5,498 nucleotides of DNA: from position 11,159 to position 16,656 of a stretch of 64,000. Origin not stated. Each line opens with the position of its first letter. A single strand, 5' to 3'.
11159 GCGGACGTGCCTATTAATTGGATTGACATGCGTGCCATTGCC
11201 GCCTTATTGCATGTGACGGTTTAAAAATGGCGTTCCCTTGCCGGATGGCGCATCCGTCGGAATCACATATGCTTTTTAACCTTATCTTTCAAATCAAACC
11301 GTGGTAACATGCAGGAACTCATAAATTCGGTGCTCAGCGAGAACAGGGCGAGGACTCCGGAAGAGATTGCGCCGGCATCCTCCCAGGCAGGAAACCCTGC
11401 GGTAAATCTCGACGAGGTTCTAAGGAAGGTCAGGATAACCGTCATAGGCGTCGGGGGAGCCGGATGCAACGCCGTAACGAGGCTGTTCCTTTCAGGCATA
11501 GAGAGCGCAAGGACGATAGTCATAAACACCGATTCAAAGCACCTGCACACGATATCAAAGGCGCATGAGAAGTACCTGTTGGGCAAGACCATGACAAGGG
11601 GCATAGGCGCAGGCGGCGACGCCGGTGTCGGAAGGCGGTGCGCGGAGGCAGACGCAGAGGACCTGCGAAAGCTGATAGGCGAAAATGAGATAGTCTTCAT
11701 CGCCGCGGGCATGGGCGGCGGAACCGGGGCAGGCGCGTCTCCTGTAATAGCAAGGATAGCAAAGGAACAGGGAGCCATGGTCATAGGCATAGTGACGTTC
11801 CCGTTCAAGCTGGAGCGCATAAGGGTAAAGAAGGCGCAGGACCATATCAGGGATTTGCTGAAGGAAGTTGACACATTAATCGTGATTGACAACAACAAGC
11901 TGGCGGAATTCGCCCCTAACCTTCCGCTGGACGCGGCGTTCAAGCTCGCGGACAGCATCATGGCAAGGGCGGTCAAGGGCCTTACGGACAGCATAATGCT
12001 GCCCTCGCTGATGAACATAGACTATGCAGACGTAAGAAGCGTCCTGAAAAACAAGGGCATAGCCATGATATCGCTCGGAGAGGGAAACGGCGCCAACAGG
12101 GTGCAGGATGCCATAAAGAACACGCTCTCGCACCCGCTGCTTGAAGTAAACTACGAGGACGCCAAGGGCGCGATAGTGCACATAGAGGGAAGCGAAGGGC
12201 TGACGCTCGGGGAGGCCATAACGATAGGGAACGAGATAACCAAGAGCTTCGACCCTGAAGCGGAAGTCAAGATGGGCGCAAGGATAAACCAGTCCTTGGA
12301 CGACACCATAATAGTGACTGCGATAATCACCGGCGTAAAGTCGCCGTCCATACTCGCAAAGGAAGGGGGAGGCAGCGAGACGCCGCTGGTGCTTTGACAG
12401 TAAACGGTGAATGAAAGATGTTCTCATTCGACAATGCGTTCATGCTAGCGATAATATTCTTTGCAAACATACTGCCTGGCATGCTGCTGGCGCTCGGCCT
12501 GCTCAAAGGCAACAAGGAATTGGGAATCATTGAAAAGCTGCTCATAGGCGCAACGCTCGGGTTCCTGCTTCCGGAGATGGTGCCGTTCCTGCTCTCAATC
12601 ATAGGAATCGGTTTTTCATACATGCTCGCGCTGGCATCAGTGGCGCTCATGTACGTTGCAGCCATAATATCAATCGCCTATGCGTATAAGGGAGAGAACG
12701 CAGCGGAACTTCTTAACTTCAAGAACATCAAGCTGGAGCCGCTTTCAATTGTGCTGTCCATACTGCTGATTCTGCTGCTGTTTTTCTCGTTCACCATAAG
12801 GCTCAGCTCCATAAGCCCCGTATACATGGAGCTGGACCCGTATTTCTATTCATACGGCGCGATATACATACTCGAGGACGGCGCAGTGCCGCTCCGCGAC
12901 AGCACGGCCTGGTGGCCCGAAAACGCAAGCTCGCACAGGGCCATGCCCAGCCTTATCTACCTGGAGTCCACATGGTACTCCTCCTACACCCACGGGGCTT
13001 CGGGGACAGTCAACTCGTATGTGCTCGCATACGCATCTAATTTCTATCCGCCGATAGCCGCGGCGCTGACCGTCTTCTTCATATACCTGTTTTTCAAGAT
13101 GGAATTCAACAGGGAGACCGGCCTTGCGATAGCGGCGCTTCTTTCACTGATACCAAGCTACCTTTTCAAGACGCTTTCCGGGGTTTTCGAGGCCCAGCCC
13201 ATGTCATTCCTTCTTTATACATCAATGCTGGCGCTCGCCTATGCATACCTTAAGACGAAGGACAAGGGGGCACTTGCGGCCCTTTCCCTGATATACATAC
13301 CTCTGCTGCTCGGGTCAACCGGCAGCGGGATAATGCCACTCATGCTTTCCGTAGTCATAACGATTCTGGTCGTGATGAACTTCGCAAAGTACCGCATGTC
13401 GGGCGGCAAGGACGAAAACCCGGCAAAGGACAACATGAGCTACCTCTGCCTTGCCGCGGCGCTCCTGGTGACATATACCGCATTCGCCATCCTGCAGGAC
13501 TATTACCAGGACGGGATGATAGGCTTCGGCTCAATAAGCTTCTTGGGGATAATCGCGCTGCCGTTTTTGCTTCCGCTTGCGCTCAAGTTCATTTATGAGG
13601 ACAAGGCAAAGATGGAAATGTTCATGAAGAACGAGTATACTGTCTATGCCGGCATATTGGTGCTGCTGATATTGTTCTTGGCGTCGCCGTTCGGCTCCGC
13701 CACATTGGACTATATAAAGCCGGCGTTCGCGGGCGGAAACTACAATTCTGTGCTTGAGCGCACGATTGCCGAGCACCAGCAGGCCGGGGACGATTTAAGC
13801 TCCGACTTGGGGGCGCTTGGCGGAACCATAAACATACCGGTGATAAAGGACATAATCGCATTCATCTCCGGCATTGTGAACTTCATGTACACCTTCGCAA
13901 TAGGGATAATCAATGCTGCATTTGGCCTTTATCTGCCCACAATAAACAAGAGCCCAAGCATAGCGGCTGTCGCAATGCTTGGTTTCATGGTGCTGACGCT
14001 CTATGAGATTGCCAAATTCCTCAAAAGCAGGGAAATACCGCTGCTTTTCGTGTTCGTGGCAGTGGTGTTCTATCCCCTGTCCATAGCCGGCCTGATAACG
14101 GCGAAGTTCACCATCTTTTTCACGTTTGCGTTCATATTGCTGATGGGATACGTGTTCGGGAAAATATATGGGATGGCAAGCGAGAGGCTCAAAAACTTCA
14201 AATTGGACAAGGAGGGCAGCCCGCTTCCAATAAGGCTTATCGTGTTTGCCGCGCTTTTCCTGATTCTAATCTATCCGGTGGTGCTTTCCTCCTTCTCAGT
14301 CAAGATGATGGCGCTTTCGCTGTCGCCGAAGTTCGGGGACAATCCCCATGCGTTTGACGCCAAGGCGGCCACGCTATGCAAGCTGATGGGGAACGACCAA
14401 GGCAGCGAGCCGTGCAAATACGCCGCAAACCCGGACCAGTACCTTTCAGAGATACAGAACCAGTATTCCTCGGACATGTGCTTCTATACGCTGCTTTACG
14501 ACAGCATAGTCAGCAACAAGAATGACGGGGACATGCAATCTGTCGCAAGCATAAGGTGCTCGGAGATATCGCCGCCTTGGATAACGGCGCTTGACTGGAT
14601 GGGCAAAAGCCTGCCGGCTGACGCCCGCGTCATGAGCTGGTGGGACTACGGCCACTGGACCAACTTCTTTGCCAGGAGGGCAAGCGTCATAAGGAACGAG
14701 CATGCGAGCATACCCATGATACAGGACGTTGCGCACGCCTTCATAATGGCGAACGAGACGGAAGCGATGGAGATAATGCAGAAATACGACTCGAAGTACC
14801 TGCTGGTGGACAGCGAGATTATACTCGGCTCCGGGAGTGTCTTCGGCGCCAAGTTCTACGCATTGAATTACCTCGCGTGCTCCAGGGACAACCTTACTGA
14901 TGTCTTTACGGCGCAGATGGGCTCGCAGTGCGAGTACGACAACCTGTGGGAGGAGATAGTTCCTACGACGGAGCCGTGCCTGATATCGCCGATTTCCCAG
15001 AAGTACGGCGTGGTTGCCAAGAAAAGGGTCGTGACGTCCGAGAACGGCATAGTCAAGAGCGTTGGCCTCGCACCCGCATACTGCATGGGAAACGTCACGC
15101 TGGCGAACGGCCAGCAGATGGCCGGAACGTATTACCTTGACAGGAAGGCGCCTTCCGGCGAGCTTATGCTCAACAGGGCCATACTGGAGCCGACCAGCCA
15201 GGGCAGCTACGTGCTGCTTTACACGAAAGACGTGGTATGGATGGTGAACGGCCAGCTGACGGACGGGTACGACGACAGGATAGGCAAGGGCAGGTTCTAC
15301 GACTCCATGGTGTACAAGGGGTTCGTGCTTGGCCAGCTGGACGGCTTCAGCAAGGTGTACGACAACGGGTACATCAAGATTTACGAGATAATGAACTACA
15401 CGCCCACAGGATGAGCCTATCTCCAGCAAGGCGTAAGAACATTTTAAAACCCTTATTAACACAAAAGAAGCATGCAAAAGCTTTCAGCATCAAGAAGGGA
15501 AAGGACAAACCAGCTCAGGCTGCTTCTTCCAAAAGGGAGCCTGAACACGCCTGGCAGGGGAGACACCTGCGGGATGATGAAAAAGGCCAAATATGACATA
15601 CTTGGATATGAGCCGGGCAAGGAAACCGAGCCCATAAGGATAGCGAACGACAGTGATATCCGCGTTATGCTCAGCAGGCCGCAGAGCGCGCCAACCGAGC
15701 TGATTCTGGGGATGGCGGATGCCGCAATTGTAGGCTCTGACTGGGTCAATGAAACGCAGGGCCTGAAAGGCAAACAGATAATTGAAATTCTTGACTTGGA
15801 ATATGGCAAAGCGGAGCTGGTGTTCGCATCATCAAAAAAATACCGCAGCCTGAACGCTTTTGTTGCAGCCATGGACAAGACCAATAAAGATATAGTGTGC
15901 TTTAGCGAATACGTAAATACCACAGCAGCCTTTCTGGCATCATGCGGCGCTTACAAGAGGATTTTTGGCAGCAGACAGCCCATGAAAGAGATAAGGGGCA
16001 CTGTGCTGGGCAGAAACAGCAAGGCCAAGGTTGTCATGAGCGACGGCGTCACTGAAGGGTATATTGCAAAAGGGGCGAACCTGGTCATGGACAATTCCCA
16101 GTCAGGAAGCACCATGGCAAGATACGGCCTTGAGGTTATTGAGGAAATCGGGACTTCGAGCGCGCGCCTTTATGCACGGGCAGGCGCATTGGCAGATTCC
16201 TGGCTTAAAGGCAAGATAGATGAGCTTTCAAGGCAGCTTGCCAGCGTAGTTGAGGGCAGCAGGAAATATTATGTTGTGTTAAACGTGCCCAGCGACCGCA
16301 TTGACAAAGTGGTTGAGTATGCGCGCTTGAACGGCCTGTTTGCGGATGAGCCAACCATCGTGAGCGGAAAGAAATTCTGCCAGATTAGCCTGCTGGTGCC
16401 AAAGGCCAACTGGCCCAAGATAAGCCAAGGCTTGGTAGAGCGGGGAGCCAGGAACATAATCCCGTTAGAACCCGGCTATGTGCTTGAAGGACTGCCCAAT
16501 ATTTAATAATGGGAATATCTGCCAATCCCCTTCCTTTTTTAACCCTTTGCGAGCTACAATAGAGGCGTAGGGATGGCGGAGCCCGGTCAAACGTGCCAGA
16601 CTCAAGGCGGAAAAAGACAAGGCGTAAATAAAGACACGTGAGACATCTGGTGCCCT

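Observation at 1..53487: Dispersed family of at least 8 ankyrin-repeat genes with conserved Lys-rich N-leader and a Cys-containing C-terminal tail (ETAAF ... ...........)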

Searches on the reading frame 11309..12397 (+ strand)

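Call 15: search_protein_families(library=pfam, proteins=[window:11309-12397:+], max_evalue=0.001)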
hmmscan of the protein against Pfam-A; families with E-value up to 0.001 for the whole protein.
window:11309-12397:+ (362 aa): 3 families
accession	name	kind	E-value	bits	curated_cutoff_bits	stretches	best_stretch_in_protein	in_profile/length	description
PF00091.31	Tubulin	-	2.7e-42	145.6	33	1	42-201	1-188/190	Tubulin/FtsZ family, GTPase domain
PF12327.13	FtsZ_C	-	8.6e-27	93.7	27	1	250-344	1-95/95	FtsZ family, C-terminal domain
PF00899.27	ThiF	-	0.00072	19.2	28.1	0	36-65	16-45/238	ThiF family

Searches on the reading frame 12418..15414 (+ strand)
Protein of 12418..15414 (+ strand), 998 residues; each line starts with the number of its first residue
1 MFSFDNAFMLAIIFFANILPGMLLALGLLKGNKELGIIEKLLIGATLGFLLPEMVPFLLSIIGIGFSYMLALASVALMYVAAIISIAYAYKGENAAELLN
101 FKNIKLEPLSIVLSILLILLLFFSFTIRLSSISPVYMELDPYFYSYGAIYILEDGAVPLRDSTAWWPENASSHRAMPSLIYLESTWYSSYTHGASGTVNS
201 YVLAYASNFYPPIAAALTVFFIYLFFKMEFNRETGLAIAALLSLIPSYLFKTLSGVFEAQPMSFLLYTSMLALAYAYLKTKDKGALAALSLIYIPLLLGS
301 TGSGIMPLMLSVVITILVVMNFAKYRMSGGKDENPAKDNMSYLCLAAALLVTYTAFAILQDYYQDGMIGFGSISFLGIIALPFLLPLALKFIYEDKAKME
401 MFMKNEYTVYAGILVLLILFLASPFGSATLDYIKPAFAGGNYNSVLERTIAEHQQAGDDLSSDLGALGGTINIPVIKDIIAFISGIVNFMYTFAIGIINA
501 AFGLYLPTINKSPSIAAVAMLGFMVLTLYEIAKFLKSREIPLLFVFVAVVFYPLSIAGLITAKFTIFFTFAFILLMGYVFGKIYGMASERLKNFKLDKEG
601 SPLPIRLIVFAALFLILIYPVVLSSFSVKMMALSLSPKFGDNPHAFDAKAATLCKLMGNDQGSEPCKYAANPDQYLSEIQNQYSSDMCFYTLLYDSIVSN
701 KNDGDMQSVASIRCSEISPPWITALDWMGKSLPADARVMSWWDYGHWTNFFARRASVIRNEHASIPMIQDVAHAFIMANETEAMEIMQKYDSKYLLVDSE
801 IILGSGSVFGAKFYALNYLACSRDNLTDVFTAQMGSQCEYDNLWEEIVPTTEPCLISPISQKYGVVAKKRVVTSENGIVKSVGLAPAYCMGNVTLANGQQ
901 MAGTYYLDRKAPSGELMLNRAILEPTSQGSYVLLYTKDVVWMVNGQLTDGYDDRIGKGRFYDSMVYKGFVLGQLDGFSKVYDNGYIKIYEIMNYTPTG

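Call 15: search_protein_families(library=pfam, proteins=[window:12418-15414:+], max_evalue=0.001)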
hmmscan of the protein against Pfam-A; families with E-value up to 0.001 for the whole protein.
window:12418-15414:+ (998 aa): 2 families
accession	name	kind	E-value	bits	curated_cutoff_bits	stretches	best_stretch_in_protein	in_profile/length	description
PF22627.1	AglB_core-like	-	3.1e-10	40.8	27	1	736-801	45-110/111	AglB core domain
PF02516.20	STT3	-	6.4e-06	26.4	24.5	1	111-399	4-272/405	Oligosaccharyl transferase STT3, N-terminal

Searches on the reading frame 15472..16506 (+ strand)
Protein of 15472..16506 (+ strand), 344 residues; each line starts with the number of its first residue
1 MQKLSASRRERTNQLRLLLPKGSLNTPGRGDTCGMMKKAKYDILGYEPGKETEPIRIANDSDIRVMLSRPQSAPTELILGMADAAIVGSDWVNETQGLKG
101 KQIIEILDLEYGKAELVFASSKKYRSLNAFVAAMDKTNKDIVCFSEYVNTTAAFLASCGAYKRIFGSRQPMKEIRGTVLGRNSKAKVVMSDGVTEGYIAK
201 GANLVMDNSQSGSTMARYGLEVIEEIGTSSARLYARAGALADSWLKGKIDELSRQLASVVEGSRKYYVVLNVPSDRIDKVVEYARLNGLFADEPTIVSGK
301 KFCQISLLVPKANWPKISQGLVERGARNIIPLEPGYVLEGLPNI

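Call 15: search_protein_families(library=pfam, proteins=[window:15472-16506:+], max_evalue=0.001)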
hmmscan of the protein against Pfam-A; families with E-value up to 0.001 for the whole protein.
window:15472-16506:+ (344 aa): 1 family
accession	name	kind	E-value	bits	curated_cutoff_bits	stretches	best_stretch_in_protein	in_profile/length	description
PF01634.23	HisG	-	1.3e-23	84.2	25.5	1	69-257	1-157/158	ATP phosphoribosyltransferase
